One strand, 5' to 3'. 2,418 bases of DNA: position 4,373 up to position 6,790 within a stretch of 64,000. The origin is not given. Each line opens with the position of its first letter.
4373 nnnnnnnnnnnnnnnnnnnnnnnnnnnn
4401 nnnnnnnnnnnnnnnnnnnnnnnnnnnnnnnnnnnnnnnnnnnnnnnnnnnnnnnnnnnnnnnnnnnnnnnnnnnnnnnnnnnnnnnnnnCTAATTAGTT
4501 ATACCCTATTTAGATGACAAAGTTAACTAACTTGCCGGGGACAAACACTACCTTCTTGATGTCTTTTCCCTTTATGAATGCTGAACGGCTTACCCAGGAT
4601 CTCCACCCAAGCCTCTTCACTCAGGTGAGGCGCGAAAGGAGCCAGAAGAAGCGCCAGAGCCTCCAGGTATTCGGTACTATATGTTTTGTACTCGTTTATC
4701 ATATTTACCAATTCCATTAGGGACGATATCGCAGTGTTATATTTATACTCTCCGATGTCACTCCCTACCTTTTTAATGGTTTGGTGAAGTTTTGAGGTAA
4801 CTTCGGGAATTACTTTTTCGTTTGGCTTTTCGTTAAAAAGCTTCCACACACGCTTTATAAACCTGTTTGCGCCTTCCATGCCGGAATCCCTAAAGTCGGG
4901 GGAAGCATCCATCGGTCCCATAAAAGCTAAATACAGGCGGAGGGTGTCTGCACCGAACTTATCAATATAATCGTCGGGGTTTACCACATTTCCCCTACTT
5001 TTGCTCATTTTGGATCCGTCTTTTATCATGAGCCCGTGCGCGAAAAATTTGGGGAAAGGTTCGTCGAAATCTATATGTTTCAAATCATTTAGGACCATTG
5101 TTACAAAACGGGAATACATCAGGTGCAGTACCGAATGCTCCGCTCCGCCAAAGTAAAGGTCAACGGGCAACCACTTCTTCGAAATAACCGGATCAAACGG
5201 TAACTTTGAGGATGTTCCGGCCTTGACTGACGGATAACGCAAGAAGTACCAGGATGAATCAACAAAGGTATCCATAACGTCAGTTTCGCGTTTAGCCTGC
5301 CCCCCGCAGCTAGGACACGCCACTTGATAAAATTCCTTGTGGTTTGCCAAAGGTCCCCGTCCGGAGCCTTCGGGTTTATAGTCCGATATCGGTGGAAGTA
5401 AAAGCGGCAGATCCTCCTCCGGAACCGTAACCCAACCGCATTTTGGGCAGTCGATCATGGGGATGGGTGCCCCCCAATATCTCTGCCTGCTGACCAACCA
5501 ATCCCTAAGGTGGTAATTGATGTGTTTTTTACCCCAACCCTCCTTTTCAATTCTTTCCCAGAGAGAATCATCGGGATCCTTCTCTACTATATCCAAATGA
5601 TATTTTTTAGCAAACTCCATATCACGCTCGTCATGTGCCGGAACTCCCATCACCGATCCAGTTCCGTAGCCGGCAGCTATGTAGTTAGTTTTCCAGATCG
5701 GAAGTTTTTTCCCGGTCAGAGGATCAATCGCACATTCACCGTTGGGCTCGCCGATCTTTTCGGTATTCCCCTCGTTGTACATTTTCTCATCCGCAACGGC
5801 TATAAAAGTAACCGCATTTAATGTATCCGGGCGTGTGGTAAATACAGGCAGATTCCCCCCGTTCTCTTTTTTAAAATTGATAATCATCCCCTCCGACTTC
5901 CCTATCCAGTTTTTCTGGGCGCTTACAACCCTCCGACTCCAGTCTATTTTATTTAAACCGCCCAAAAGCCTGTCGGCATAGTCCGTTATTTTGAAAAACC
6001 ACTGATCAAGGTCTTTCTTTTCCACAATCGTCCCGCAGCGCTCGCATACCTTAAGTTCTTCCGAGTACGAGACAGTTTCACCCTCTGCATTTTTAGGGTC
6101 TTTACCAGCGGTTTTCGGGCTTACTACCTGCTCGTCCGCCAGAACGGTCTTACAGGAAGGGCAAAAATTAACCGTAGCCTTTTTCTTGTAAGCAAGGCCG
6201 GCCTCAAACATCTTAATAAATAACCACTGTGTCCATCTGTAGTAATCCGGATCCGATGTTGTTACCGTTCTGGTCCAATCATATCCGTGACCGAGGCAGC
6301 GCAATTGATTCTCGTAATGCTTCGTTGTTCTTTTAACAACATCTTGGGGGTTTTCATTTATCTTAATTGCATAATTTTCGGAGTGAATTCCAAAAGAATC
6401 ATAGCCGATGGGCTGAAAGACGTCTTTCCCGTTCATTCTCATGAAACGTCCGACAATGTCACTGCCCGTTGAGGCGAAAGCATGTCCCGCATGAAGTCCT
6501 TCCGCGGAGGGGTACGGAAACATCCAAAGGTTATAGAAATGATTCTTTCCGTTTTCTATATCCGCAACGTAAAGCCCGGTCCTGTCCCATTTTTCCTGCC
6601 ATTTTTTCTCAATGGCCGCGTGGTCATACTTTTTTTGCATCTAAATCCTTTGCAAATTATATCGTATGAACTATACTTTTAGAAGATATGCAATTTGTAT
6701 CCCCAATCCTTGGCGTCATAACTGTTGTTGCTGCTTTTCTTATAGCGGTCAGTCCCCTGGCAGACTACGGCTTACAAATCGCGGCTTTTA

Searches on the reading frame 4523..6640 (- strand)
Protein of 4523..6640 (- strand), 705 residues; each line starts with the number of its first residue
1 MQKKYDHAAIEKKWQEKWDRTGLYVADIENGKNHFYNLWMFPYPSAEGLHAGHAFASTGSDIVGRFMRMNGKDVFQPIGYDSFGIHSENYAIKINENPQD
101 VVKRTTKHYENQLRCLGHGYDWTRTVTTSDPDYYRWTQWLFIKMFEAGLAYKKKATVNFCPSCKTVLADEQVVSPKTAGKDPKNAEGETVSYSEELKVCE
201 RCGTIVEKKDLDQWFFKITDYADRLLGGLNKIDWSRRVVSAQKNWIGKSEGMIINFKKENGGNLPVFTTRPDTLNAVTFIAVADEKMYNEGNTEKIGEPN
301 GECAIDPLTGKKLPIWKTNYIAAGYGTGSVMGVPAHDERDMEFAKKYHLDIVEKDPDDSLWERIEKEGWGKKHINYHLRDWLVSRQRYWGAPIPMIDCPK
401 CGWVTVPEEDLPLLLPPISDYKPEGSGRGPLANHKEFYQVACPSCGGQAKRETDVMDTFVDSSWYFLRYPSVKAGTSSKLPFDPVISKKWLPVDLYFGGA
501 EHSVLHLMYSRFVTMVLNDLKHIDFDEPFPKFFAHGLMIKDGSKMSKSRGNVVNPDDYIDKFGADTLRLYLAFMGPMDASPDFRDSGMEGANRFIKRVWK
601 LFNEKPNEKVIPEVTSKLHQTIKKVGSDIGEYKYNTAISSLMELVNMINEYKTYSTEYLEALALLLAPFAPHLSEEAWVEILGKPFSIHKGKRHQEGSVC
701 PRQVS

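Call 55: search_protein_families(library=pfam, proteins=[window:4523-6640:-], max_evalue=0.001)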
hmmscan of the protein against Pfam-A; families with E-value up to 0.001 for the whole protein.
window:4523-6640:- (705 aa): 6 families
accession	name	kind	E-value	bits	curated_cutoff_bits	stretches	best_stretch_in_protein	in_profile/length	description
PF00133.28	tRNA-synt_1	-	1.3e-47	162.9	22.7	2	13-270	1-249/414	tRNA synthetases class I (I, L, M and V)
PF13603.12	tRNA-synt_1_2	-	1.5e-36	126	25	2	290-352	75-137/185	Leucyl-tRNA synthetase, editing domain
PF09334.17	tRNA-synt_1g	-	2.4e-34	119.2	20.1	2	42-248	8-220/391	tRNA synthetases class I (M)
PF08264.19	Anticodon_1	-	4.3e-14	53.1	25.1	1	615-690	5-101/148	Anticodon-binding domain of tRNA ligase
PF01406.26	tRNA-synt_1e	-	9.6e-05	22.3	27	1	524-572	232-281/301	tRNA synthetases class I (C) catalytic domain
PF13248.11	Zn_ribbon_3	-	0.00033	20.5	27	0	394-404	1-11/26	zinc-ribbon domain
